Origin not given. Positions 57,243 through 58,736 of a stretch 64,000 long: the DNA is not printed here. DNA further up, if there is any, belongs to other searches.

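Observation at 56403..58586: Phage-encoded polyphosphate kinase 1-like enzyme with a novel N-terminal half, heading a three-gene operon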

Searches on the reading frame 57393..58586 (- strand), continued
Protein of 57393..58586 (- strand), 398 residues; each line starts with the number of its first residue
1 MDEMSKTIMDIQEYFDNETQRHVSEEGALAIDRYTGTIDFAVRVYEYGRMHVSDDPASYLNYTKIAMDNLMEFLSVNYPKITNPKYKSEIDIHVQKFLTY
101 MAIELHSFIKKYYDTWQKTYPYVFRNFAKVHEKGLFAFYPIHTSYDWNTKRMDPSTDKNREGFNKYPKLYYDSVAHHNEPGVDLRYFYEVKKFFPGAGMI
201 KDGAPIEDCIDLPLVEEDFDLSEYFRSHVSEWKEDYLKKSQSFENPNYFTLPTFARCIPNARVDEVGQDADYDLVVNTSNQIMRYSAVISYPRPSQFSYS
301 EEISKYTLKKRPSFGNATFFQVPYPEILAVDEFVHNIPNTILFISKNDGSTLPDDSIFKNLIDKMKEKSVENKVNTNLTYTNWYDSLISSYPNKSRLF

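Call 91: find_homologous_proteins(query=A4, max_evalue=1e-20)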
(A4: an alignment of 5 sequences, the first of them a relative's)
Query A4 (5 sequences) (536 aa, profile of the alignment): 157 proteins with E <= 1e-20 among 4982 candidates; the best 120 are listed.
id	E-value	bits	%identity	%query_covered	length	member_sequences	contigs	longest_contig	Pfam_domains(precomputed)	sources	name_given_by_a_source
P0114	5.5e-237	807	33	96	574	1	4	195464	PF13091.13,PF17941.8,PF13090.13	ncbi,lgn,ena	-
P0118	1.3e-212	726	39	48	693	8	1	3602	PF13091.13,PF13089.12,PF17941.8,PF13090.13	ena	-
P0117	3.9e-205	702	100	100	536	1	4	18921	PF13091.13,PF17941.8,PF13090.13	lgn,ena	-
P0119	2.8e-91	325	37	50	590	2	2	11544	PF13091.13,PF13089.12,PF17941.8,PF13090.13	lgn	-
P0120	1.1e-89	320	29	86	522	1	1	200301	PF13091.13,PF13089.12,PF17941.8,PF13090.13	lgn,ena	-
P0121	6.4e-87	311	26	96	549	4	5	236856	PF13091.13,PF13089.12,PF17941.8,PF13090.13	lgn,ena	-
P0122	1.7e-79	286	34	54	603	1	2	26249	PF13091.13,PF13089.12,PF17941.8,PF13090.13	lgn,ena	-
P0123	1.1e-78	284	26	50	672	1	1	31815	PF13091.13,PF17941.8,PF13090.13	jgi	-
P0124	3.5e-67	246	27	52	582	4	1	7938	PF13091.13,PF13089.12,PF17941.8,PF13090.13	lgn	-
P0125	3.9e-63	232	32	48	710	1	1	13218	PF02503.23,PF13091.13,PF13089.12,PF17941.8,PF13090.13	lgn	-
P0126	1.5e-62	231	33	49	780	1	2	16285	PF02503.23,PF13091.13,PF09565.17,PF13089.12,PF17941.8,PF13090.13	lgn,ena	-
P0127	1.9e-62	230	33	48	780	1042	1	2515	PF02503.23,PF13091.13,PF09565.17,PF13089.12,PF17941.8,PF13090.13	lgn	-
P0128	5.1e-62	229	34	48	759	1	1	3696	PF02503.23,PF13091.13,PF13089.12,PF17941.8,PF13090.13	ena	-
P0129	5.8e-62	229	33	48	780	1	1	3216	PF02503.23,PF13091.13,PF09565.17,PF13089.12,PF17941.8,PF13090.13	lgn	-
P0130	7.7e-62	228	34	48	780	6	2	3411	PF02503.23,PF13091.13,PF09565.17,PF13089.12,PF17941.8,PF13090.13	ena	-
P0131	1.0e-61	228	34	48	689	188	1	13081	PF02503.23,PF13091.13,PF13089.12,PF17941.8,PF13090.13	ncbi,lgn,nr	ncbi:MAG: polyphosphate kinase 1 [Methanocorpusculum sp.]|nr:polyphosphate kinase 1 [Methanocorpuscu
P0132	1.5e-61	227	34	48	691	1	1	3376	PF02503.23,PF13091.13,PF13089.12,PF17941.8,PF13090.13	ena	-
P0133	1.9e-61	227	33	48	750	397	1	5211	PF02503.23,PF13091.13,PF13089.12,PF17941.8,PF13090.13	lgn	-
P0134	2.2e-61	227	30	49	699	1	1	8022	PF02503.23,PF13091.13,PF13089.12,PF17941.8,PF13090.13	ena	-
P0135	2.8e-61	226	29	48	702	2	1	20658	PF02503.23,PF13091.13,PF13089.12,PF17941.8,PF13090.13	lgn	-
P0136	3.5e-61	226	33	49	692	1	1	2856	PF02503.23,PF13091.13,PF13089.12,PF17941.8,PF13090.13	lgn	-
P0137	4.0e-61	226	33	48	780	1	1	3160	PF02503.23,PF13091.13,PF09565.17,PF13089.12,PF17941.8,PF13090.13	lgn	-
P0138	4.4e-61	226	33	48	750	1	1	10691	PF02503.23,PF13091.13,PF13089.12,PF17941.8,PF13090.13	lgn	-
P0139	4.6e-61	226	34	48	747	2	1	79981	PF02503.23,PF13091.13,PF13089.12,PF17941.8,PF13090.13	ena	-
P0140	4.8e-61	226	33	48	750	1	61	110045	PF02503.23,PF13091.13,PF13089.12,PF17941.8,PF13090.13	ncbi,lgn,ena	-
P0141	4.8e-61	226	33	48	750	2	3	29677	PF02503.23,PF13091.13,PF13089.12,PF17941.8,PF13090.13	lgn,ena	-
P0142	4.9e-61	225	33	48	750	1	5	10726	PF02503.23,PF13091.13,PF13089.12,PF17941.8,PF13090.13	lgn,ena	-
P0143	5.6e-61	225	33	48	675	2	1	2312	PF02503.23,PF13091.13,PF09565.17,PF13089.12,PF17941.8,PF13090.13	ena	-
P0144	6.0e-61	225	33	48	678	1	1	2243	PF02503.23,PF13091.13,PF09565.17,PF13089.12,PF17941.8,PF13090.13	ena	-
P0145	6.2e-61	225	33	48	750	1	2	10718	PF02503.23,PF13091.13,PF13089.12,PF17941.8,PF13090.13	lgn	-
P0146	6.6e-61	225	33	48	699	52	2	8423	PF02503.23,PF13091.13,PF13089.12,PF17941.8,PF13090.13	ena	-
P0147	6.8e-61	225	30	51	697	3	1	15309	PF02503.23,PF13091.13,PF13089.12,PF17941.8,PF13090.13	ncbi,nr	ncbi:MAG: polyphosphate kinase 1 [Treponema sp.]|nr:polyphosphate kinase 1 [Treponema sp.]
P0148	1.2e-60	224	29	49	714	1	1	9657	PF02503.23,PF13091.13,PF13089.12,PF17941.8,PF13090.13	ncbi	-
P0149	1.6e-60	224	29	51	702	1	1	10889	PF02503.23,PF13091.13,PF13089.12,PF17941.8,PF13090.13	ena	-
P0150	2.2e-60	223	33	48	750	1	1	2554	PF02503.23,PF13091.13,PF13089.12,PF17941.8,PF13090.13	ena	-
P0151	2.8e-60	223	32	49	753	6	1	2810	PF02503.23,PF13091.13,PF09565.17,PF13089.12,PF17941.8,PF13090.13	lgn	-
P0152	3.3e-60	223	31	48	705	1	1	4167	PF02503.23,PF13091.13,PF13089.12,PF17941.8,PF13090.13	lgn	-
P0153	4.5e-60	222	31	49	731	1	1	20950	PF02503.23,PF13091.13,PF13089.12,PF17941.8,PF13090.13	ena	-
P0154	5.8e-60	222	31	49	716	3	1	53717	PF02503.23,PF13091.13,PF13089.12,PF17941.8,PF13090.13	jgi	jgi:polyphosphate kinase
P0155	5.9e-60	222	28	50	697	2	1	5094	PF02503.23,PF13091.13,PF13089.12,PF17941.8,PF13090.13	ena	-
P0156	7.2e-60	222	29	49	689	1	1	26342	PF02503.23,PF13091.13,PF13089.12,PF17941.8,PF13090.13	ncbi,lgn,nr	ncbi:MAG: polyphosphate kinase 1 [Anaerostipes sp.]|nr:polyphosphate kinase 1 [Anaerostipes sp.]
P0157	7.3e-60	222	32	54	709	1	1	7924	PF02503.23,PF13091.13,PF13089.12,PF17941.8,PF13090.13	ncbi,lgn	ncbi:MAG: RNA degradosome polyphosphate kinase [Jatrophihabitantaceae bacterium]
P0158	1.0e-59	221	29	49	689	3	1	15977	PF02503.23,PF13091.13,PF13089.12,PF17941.8,PF13090.13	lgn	-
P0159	1.1e-59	221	33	48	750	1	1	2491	PF02503.23,PF13091.13,PF13089.12,PF17941.8,PF13090.13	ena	-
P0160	1.1e-59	221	31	49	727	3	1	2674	PF02503.23,PF13091.13,PF13089.12,PF17941.8,PF13090.13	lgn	-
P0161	1.5e-59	221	32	53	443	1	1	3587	PF02503.23,PF13091.13,PF17941.8,PF13090.13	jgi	jgi:polyphosphate kinase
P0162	1.9e-59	220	30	47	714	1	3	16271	PF02503.23,PF13091.13,PF13089.12,PF17941.8,PF13090.13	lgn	-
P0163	2.0e-59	220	32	52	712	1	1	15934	PF02503.23,PF13091.13,PF13089.12,PF17941.8,PF13090.13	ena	-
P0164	2.3e-59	220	32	52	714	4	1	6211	PF02503.23,PF13091.13,PF13089.12,PF17941.8,PF13090.13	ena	-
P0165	3.0e-59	220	32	48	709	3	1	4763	PF02503.23,PF13091.13,PF13089.12,PF17941.8,PF13090.13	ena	-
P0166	3.6e-59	219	28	53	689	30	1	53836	PF02503.23,PF13091.13,PF13089.12,PF17941.8,PF13090.13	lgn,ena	-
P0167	5.3e-59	219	29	49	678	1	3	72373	PF02503.23,PF13091.13,PF13089.12,PF17941.8,PF13090.13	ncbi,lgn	-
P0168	5.7e-59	219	30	54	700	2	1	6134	PF02503.23,PF13091.13,PF13089.12,PF17941.8,PF13090.13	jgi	jgi:polyphosphate kinase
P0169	8.5e-59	218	34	48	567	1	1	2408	PF02503.23,PF13091.13,PF09565.17,PF17941.8,PF13090.13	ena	-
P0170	1.1e-58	218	31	49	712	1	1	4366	PF02503.23,PF13091.13,PF13089.12,PF17941.8,PF13090.13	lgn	-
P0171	1.3e-58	218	33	48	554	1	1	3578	PF02503.23,PF13091.13,PF09565.17,PF17941.8,PF13090.13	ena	-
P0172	1.4e-58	217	34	48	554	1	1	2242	PF02503.23,PF13091.13,PF09565.17,PF17941.8,PF13090.13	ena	-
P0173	1.5e-58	217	29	59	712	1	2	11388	PF02503.23,PF13091.13,PF13089.12,PF17941.8,PF13090.13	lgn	-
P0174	2.3e-58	217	30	48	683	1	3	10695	PF02503.23,PF13091.13,PF13089.12,PF17941.8,PF13090.13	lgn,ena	-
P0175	3.2e-58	216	30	49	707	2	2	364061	PF02503.23,PF13091.13,PF13089.12,PF17941.8,PF13090.13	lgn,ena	-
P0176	3.6e-58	216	30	48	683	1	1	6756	PF02503.23,PF13091.13,PF13089.12,PF17941.8,PF13090.13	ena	-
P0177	3.8e-58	216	33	49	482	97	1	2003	PF02503.23,PF13091.13,PF09565.17,PF17941.8,PF13090.13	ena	-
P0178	3.9e-58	216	32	48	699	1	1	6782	PF02503.23,PF13091.13,PF13089.12,PF17941.8,PF13090.13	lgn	-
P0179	4.2e-58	216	33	49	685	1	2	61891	PF02503.23,PF13091.13,PF13089.12,PF17941.8,PF13090.13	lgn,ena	-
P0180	4.3e-58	216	33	48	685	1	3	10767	PF02503.23,PF13091.13,PF13089.12,PF17941.8,PF13090.13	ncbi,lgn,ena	-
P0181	4.7e-58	216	29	49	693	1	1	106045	PF02503.23,PF13091.13,PF13089.12,PF17941.8,PF13090.13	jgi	jgi:polyphosphate kinase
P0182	4.7e-58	216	29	56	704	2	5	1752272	PF02503.23,PF13091.13,PF13089.12,PF17941.8,PF13090.13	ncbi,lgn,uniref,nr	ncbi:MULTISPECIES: polyphosphate kinase 1 [unclassified Prochlorococcus]|uniref:polyphosphate kinase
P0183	4.7e-58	216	33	48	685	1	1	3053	PF02503.23,PF13091.13,PF13089.12,PF17941.8,PF13090.13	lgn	-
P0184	4.7e-58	216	33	49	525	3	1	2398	PF02503.23,PF13091.13,PF09565.17,PF17941.8,PF13090.13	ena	-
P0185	5.1e-58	216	33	49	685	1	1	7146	PF02503.23,PF13091.13,PF13089.12,PF17941.8,PF13090.13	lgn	-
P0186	5.3e-58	215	33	48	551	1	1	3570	PF02503.23,PF13091.13,PF09565.17,PF17941.8,PF13090.13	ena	-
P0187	5.7e-58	215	33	48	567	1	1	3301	PF02503.23,PF13091.13,PF09565.17,PF17941.8,PF13090.13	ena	-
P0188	5.8e-58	215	33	48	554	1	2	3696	PF02503.23,PF13091.13,PF09565.17,PF17941.8,PF13090.13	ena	-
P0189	6.8e-58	215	33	49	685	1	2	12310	PF02503.23,PF13091.13,PF13089.12,PF17941.8,PF13090.13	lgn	-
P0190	7.4e-58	215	32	48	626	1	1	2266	PF02503.23,PF13091.13,PF09565.17,PF17941.8,PF13090.13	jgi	-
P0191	7.4e-58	215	33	48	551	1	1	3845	PF02503.23,PF13091.13,PF09565.17,PF17941.8,PF13090.13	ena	-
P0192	7.6e-58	215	32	48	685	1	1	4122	PF02503.23,PF13091.13,PF13089.12,PF17941.8,PF13090.13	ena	-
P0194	1.1e-57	214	32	49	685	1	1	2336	PF02503.23,PF13091.13,PF13089.12,PF17941.8,PF13090.13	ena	-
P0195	1.1e-57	214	33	49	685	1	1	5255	PF02503.23,PF13091.13,PF13089.12,PF17941.8,PF13090.13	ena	-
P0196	1.1e-57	214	32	49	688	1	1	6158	PF02503.23,PF13091.13,PF13089.12,PF17941.8,PF13090.13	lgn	-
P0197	1.2e-57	214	33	49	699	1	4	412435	PF02503.23,PF13091.13,PF13089.12,PF17941.8,PF13090.13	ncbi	-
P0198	1.2e-57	214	32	49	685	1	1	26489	PF02503.23,PF13091.13,PF13089.12,PF17941.8,PF13090.13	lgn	-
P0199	1.3e-57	214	32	49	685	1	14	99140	PF02503.23,PF13091.13,PF13089.12,PF17941.8,PF13090.13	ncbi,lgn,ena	-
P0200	1.6e-57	214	31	50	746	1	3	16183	PF02503.23,PF13091.13,PF13089.12,PF17941.8,PF13090.13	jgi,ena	-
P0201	1.8e-57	214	33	48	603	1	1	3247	PF02503.23,PF13091.13,PF09565.17,PF17941.8,PF13090.13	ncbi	-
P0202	1.8e-57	214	32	49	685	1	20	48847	PF02503.23,PF13091.13,PF13089.12,PF17941.8,PF13090.13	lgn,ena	-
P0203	1.9e-57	214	32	49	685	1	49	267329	PF02503.23,PF13091.13,PF13089.12,PF17941.8,PF13090.13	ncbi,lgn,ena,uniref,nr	ncbi:MAG TPA: polyphosphate kinase 1 [Candidatus Anaerostipes excrementavium]|uniref:Polyphosphate k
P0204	2.1e-57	213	32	53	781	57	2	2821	PF02503.23,PF13091.13,PF09565.17,PF13089.12,PF17941.8,PF13090.13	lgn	-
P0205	2.2e-57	213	32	49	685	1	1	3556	PF02503.23,PF13091.13,PF13089.12,PF17941.8,PF13090.13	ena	-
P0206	2.3e-57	213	32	49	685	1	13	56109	PF02503.23,PF13091.13,PF13089.12,PF17941.8,PF13090.13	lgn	-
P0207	2.6e-57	213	30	52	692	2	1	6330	PF02503.23,PF13091.13,PF13089.12,PF17941.8,PF13090.13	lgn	-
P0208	3.0e-57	213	30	48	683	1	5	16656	PF02503.23,PF13091.13,PF13089.12,PF17941.8,PF13090.13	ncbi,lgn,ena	-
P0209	3.4e-57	213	32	49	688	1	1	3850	PF02503.23,PF13091.13,PF13089.12,PF17941.8,PF13090.13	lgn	-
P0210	3.4e-57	213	33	48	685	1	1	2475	PF02503.23,PF13091.13,PF13089.12,PF17941.8,PF13090.13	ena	-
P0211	4.1e-57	213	33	48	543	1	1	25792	PF02503.23,PF13091.13,PF09565.17,PF17941.8,PF13090.13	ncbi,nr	ncbi:MAG: polyphosphate kinase 1, partial [Lachnospiraceae bacterium]|nr:polyphosphate kinase 1 [Lac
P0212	4.3e-57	212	32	46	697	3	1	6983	PF02503.23,PF13091.13,PF13089.12,PF17941.8,PF13090.13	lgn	-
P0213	4.6e-57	212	31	48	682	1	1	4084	PF02503.23,PF13091.13,PF13089.12,PF17941.8,PF13090.13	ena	-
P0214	5.0e-57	212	31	50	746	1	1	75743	PF02503.23,PF13091.13,PF13089.12,PF17941.8,PF13090.13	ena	-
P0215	5.1e-57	212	28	49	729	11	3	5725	PF02503.23,PF13091.13,PF13089.12,PF17941.8,PF13090.13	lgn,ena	-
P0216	5.4e-57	212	30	60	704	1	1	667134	PF02503.23,PF13091.13,PF13089.12,PF17941.8,PF13090.13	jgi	jgi:polyphosphate kinase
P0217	5.5e-57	212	34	48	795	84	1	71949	PF02503.23,PF13091.13,PF13089.12,PF17941.8,PF13090.13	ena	-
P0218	6.1e-57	212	31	50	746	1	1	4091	PF02503.23,PF13091.13,PF13089.12,PF17941.8,PF13090.13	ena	-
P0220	6.6e-57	212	32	49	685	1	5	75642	PF02503.23,PF13091.13,PF13089.12,PF17941.8,PF13090.13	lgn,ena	-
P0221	8.9e-57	211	34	48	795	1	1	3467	PF02503.23,PF13091.13,PF13089.12,PF17941.8,PF13090.13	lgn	-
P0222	1.2e-56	211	27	49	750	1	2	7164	PF02503.23,PF13091.13,PF13089.12,PF17941.8,PF13090.13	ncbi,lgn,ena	-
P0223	1.4e-56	211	32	49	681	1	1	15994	PF02503.23,PF13091.13,PF13089.12,PF17941.8,PF13090.13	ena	-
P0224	1.7e-56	210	29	53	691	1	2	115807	PF02503.23,PF13091.13,PF13089.12,PF17941.8,PF13090.13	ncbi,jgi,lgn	-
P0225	1.9e-56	210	30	48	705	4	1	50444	PF02503.23,PF13091.13,PF13089.12,PF17941.8,PF13090.13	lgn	-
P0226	2.5e-56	210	29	54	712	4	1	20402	PF02503.23,PF13091.13,PF13089.12,PF17941.8,PF13090.13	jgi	jgi:polyphosphate kinase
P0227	2.8e-56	210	31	48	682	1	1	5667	PF02503.23,PF13091.13,PF13089.12,PF17941.8,PF13090.13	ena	-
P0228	3.5e-56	209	31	50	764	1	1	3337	PF02503.23,PF13091.13,PF13089.12,PF17941.8,PF13090.13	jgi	jgi:polyphosphate kinase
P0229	6.4e-56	209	31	49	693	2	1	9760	PF02503.23,PF13091.13,PF13089.12,PF17941.8,PF13090.13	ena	-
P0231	2.4e-55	207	31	48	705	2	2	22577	PF02503.23,PF13091.13,PF13089.12,PF17941.8,PF13090.13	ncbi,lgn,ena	-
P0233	5.3e-55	206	30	48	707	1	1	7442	PF02503.23,PF13091.13,PF13089.12,PF17941.8,PF13090.13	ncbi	-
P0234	9.5e-55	205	30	48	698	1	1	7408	PF02503.23,PF13091.13,PF13089.12,PF17941.8,PF13090.13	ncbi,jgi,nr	ncbi:MAG: polyphosphate kinase 1 [Oscillospiraceae bacterium]|jgi:polyphosphate kinase|nr:polyphosph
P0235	3.5e-54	203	29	55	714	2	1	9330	PF02503.23,PF13091.13,PF13089.12,PF17941.8,PF13090.13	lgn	-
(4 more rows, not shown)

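Call 92: find_encoding_contigs(protein=P0114, flank=10000, max_places=1)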
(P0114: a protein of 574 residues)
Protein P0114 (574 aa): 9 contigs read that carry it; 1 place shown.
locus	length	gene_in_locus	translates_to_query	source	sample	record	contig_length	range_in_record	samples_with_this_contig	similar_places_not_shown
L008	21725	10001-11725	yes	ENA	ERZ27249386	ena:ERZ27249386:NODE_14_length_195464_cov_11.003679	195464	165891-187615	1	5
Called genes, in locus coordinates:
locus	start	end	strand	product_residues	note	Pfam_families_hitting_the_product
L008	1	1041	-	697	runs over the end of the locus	PF01653:DNA_ligase_aden, PF03120:OB_DNA_ligase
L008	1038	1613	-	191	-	PF18907:DUF5662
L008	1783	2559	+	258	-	-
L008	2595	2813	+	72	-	-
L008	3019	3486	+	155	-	-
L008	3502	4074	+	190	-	-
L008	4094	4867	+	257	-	-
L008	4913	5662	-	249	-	-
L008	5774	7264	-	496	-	PF00623:RNA_pol_Rpb1_2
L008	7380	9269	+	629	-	-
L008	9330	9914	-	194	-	-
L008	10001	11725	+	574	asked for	PF17941:PP_kinase_C_1, PF13091:PLDc_2, PF13090:PP_kinase_C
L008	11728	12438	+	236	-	-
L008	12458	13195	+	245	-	-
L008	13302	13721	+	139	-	-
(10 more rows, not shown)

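Call 93: find_encoding_contigs(protein=P0121, flank=10000, max_places=1)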
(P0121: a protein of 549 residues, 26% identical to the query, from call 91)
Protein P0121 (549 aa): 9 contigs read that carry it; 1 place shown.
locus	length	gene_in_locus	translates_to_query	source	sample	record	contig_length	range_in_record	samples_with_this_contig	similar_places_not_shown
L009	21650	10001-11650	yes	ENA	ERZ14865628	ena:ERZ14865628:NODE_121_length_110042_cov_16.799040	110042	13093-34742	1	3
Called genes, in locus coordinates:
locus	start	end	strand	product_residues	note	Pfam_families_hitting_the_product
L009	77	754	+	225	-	-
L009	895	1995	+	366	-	-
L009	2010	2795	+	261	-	-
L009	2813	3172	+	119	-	-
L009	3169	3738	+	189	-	-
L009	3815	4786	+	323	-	-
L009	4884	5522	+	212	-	-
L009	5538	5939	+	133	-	-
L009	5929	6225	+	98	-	-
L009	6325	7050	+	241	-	PF01712:dNK (weak), PF02223:Thymidylate_kin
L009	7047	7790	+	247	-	-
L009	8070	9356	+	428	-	-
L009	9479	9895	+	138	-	-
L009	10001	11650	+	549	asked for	PF13089:PP_kinase_N, PF17941:PP_kinase_C_1, PF13091:PLDc_2 (weak), PF13090:PP_kinase_C, PF13091:PLDc_2 (weak)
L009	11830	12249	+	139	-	-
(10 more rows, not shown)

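Call 94: find_encoding_contigs(protein=P0120, flank=10000, max_places=1)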
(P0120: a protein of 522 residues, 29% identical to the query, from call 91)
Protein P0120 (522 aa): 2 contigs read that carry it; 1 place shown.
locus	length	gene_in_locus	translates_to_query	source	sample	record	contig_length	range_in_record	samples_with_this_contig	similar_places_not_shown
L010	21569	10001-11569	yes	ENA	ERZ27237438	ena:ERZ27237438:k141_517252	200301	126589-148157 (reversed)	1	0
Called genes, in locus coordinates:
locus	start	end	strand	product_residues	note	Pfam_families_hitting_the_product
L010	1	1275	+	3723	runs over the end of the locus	PF14870:PSII_BNR (faint)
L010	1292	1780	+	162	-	-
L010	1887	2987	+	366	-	-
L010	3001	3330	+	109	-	-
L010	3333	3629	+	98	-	-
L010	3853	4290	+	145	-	-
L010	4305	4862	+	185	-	-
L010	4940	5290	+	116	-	-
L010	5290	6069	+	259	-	-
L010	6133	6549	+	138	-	-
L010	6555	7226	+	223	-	PF02223:Thymidylate_kin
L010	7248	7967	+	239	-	-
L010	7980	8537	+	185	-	PF18143:HAD_SAK_2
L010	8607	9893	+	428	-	-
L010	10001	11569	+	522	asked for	PF13089:PP_kinase_N, PF17941:PP_kinase_C_1, PF13091:PLDc_2 (faint), PF13090:PP_kinase_C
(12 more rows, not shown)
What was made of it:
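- A thymidylate kinase gene lies nearby in two distant relatives (calls 93, 94).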

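Call 95: search_dna_similar(query=P0120, collection=phages, mode=protein, max_rows=25)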
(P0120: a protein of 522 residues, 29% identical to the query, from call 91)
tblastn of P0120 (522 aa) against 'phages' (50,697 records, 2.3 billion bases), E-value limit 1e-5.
Records with a match: 16; places in all: 16; records where one place covers at least 80% of the query: 2.
Best place of each record, by identity: <60% 16.
By first word of the organism name: Bacteriophage 9; Acinetobacter 4; Vibrio 2; Escherichia 1.
By host as written in the record: - 13; Vibrio coralliilyticus RE98 2; Escherichia coli O157:H7 ATCC 43895 1.
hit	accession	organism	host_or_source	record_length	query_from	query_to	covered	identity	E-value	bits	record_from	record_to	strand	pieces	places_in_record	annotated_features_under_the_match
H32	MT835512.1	Bacteriophage sp.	human fecal samples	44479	95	519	81%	30.0%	5e-52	196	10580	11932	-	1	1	record has no annotation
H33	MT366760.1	Vibrio phage vB_VcorM_GR7B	Vibrio coralliilyticus RE98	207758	80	518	84%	28.0%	3e-36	150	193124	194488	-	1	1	polyphosphate kinase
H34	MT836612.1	Bacteriophage sp.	human fecal samples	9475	209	520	60%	35.0%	2e-48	186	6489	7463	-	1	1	record has no annotation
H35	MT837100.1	Bacteriophage sp.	human fecal samples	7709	192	519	63%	32.0%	5e-46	178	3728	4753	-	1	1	record has no annotation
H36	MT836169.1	Bacteriophage sp.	human fecal samples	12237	177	508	64%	30.9%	4e-41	164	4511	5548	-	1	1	record has no annotation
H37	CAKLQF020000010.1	Acinetobacter phage MD-2021a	not known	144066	198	518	61%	32.0%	3e-44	174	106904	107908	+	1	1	ppk_1: polyphosphate kinase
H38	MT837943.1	Bacteriophage sp.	human fecal samples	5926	206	506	58%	33.8%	1e-41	166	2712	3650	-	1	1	record has no annotation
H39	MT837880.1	Bacteriophage sp.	human fecal samples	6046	201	518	61%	31.7%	6e-45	175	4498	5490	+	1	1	record has no annotation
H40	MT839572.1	Bacteriophage sp.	human fecal samples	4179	184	506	62%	31.1%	1e-39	159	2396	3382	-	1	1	record has no annotation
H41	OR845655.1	Escherichia phage ECO95 1-6-1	Escherichia coli O157:H7 ATCC 43895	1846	204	477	52%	35.6%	9e-48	180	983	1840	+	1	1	record has no annotation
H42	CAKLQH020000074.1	Acinetobacter phage MD-2021a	not known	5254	198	496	57%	32.5%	5e-43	169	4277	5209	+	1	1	none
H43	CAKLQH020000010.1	Acinetobacter phage MD-2021a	not known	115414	204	518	60%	30.1%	5e-42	167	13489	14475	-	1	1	ppk: polyphosphate kinase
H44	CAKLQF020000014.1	Acinetobacter phage MD-2021a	not known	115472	204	518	60%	30.1%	5e-42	167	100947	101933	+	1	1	ppk_2: polyphosphate kinase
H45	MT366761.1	Vibrio phage vB_VcorM_GR11A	Vibrio coralliilyticus RE98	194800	204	518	60%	29.9%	1e-36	151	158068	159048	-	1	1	polyphosphate kinase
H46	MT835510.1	Bacteriophage sp.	human fecal samples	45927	207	506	57%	30.6%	2e-39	159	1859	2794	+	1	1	record has no annotation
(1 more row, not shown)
